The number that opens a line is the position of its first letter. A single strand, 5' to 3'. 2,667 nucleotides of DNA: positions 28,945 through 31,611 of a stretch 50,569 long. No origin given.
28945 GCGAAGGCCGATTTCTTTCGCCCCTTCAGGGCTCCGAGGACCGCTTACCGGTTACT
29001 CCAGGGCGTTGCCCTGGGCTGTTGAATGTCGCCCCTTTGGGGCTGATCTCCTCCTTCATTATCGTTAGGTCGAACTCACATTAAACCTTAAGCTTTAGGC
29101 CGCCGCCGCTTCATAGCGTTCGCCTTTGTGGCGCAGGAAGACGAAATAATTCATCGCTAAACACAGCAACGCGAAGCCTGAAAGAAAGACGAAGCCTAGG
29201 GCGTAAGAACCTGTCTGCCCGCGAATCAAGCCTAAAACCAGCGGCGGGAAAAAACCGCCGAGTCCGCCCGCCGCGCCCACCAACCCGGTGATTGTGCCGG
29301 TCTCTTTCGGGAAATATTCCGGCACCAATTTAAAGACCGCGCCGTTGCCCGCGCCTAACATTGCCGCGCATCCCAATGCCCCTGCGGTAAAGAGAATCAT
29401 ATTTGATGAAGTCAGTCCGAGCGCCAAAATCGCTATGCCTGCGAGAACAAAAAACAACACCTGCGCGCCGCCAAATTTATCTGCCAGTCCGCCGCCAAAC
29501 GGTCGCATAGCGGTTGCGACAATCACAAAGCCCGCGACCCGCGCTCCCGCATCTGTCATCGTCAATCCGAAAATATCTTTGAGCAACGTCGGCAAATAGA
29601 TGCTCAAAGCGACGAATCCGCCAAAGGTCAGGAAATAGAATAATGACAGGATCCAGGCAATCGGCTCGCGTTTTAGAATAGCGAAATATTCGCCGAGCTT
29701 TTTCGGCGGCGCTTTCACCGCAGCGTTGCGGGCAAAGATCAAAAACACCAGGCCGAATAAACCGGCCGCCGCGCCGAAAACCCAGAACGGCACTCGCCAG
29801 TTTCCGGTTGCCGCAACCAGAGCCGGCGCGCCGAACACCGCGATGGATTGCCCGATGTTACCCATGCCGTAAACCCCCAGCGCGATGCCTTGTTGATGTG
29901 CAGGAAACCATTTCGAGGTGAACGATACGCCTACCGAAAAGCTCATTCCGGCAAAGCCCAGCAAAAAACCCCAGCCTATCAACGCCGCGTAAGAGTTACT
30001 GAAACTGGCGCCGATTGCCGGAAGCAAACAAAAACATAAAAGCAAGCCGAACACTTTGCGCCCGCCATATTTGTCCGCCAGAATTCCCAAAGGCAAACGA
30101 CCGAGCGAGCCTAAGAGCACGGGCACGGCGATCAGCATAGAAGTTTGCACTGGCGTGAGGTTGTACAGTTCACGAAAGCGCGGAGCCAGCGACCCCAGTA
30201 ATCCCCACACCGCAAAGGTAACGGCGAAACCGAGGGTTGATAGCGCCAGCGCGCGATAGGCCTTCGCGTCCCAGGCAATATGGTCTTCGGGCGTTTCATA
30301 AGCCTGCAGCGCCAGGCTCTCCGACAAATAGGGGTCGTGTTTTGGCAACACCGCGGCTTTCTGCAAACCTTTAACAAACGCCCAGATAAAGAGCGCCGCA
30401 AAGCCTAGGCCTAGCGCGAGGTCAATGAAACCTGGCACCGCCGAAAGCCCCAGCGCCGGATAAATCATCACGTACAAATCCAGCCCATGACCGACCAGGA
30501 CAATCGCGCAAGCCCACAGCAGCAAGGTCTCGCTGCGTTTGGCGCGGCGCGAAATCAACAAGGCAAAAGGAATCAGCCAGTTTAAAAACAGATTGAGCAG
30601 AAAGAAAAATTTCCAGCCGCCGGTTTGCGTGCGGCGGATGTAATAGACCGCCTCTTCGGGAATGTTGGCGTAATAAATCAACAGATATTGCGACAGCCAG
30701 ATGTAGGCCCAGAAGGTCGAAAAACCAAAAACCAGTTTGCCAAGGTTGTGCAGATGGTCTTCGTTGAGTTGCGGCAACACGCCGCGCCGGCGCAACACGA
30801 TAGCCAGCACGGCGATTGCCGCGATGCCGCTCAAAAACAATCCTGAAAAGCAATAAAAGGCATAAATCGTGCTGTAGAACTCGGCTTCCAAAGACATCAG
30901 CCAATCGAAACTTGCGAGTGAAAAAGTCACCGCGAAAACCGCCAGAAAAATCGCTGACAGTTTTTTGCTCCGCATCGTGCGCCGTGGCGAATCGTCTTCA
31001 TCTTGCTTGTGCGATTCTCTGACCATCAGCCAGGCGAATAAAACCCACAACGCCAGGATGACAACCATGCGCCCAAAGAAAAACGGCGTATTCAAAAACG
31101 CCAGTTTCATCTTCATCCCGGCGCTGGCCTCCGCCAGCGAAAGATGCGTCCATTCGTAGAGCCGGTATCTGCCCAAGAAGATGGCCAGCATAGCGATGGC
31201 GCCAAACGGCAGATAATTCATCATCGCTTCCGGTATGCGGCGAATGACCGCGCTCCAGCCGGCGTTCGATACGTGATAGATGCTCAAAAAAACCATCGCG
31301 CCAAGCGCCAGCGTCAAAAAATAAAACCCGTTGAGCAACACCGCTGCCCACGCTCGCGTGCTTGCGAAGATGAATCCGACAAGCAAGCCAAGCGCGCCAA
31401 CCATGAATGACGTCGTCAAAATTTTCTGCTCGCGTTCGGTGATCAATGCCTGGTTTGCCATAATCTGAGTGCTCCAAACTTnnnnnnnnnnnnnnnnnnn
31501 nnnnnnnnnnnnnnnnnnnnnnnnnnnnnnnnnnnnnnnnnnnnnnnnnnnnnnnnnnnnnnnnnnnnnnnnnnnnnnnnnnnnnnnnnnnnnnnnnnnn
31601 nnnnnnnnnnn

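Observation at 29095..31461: ActF (alternative complex III) and NarK (nitrate/nitrite transporter) encoded as one polypeptide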

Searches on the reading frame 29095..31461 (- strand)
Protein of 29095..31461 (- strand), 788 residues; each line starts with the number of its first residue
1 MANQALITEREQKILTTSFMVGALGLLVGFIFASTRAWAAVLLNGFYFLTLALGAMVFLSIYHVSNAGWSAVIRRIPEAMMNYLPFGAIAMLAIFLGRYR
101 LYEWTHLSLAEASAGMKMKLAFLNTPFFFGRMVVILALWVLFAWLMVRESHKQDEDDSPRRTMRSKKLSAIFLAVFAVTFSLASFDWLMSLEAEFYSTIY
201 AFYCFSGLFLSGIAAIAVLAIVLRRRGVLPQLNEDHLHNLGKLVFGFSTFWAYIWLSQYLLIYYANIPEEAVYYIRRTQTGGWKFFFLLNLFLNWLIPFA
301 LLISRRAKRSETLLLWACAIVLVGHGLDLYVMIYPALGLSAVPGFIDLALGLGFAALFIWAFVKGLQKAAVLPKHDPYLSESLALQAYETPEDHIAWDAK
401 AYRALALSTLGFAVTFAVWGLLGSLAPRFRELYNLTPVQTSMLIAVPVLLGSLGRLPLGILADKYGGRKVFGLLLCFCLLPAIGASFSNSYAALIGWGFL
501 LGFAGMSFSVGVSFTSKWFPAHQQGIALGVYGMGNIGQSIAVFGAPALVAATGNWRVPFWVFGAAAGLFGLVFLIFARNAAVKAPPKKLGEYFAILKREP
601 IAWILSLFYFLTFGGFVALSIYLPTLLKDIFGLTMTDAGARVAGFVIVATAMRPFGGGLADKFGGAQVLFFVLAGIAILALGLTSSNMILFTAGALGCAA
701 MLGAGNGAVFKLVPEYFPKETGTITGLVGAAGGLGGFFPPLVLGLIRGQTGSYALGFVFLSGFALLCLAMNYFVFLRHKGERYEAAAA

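Call 3: search_protein_families(library=pfam, proteins=[window:29095-31461:-], max_evalue=0.001)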
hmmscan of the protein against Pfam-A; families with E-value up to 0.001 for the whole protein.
window:29095-31461:- (788 aa): 1 family
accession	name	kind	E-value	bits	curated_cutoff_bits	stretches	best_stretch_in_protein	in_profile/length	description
PF07690.21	MFS_1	-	1.9e-45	155.7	33.4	2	410-710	3-312/347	Major Facilitator Superfamily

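Call 4: search_protein_families(library=ncbifam, proteins=[window:29095-31461:-], max_evalue=0.001)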
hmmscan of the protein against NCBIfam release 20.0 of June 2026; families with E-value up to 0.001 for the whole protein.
window:29095-31461:- (788 aa): 8 families
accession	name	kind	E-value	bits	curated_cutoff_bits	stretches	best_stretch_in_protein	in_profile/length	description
TIGR00886.1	2A0108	subfamily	2.5e-66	224.3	311.7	1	403-736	1-368/368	NarK family nitrate/nitrite MFS transporter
TIGR00881.1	2A0104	subfamily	1.1e-16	60.8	407.75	2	418-590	10-184/379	phosphoglycerate transporter protein PgtP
NF049980.1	SfMCT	equivalog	5.6e-15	54.9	320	1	431-760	30-375/378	L-lactate MFS transporter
NF011608.0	PRK15034.1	subfamily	9.7e-13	47.9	836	1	390-715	17-372/462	nitrate/nitrite transporter NarU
TIGR00893.1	2A0114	subfamily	8.9e-10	38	395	2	591-767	207-391/399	D-galactonate transporter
TIGR00880.1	2_A_01_02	superfamily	3e-07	30.7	131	1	457-576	17-137/141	multidrug resistance protein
TIGR00894.1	2A0114euk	subfamily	2.1e-06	26.5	626.45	1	456-578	94-220/465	Na(+)-dependent inorganic phosphate cotransporter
TIGR00711.1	efflux_EmrB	subfamily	9.2e-05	21.4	230.2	0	606-678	265-333/485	DHA2 family efflux MFS transporter permease subunit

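Call 5: search_solved_structures(query=window:29095-31461:-, max_evalue=0.01, show_alignments=3)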
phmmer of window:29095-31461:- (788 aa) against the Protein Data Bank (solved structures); distinct sequences matched with E-value up to 0.01: 7.
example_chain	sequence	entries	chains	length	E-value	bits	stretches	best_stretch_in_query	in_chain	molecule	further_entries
6f0k_F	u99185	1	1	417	6.3e-58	199.9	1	25-385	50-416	ActF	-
6btm_F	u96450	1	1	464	3.4e-57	197.4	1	35-382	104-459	Alternative Complex III subunit F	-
6lod_F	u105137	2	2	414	1.5e-38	135.7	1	19-376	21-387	Uncharacterized protein ActF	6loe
8k9e_F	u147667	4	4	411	2.6e-33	118.5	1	20-380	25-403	Quinol:cytochrome c oxidoreductase quinone-binding subunit 2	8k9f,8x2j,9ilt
4iu8_A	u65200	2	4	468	9.5e-19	70.3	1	391-719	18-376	Nitrite extrusion protein 2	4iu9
4u4t_A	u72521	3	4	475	1.3e-18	69.9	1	391-721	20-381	Nitrate/nitrite transporter NarK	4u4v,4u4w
4jr9_A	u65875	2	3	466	4.2e-18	68.2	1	391-721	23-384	Nitrite extrusion protein 1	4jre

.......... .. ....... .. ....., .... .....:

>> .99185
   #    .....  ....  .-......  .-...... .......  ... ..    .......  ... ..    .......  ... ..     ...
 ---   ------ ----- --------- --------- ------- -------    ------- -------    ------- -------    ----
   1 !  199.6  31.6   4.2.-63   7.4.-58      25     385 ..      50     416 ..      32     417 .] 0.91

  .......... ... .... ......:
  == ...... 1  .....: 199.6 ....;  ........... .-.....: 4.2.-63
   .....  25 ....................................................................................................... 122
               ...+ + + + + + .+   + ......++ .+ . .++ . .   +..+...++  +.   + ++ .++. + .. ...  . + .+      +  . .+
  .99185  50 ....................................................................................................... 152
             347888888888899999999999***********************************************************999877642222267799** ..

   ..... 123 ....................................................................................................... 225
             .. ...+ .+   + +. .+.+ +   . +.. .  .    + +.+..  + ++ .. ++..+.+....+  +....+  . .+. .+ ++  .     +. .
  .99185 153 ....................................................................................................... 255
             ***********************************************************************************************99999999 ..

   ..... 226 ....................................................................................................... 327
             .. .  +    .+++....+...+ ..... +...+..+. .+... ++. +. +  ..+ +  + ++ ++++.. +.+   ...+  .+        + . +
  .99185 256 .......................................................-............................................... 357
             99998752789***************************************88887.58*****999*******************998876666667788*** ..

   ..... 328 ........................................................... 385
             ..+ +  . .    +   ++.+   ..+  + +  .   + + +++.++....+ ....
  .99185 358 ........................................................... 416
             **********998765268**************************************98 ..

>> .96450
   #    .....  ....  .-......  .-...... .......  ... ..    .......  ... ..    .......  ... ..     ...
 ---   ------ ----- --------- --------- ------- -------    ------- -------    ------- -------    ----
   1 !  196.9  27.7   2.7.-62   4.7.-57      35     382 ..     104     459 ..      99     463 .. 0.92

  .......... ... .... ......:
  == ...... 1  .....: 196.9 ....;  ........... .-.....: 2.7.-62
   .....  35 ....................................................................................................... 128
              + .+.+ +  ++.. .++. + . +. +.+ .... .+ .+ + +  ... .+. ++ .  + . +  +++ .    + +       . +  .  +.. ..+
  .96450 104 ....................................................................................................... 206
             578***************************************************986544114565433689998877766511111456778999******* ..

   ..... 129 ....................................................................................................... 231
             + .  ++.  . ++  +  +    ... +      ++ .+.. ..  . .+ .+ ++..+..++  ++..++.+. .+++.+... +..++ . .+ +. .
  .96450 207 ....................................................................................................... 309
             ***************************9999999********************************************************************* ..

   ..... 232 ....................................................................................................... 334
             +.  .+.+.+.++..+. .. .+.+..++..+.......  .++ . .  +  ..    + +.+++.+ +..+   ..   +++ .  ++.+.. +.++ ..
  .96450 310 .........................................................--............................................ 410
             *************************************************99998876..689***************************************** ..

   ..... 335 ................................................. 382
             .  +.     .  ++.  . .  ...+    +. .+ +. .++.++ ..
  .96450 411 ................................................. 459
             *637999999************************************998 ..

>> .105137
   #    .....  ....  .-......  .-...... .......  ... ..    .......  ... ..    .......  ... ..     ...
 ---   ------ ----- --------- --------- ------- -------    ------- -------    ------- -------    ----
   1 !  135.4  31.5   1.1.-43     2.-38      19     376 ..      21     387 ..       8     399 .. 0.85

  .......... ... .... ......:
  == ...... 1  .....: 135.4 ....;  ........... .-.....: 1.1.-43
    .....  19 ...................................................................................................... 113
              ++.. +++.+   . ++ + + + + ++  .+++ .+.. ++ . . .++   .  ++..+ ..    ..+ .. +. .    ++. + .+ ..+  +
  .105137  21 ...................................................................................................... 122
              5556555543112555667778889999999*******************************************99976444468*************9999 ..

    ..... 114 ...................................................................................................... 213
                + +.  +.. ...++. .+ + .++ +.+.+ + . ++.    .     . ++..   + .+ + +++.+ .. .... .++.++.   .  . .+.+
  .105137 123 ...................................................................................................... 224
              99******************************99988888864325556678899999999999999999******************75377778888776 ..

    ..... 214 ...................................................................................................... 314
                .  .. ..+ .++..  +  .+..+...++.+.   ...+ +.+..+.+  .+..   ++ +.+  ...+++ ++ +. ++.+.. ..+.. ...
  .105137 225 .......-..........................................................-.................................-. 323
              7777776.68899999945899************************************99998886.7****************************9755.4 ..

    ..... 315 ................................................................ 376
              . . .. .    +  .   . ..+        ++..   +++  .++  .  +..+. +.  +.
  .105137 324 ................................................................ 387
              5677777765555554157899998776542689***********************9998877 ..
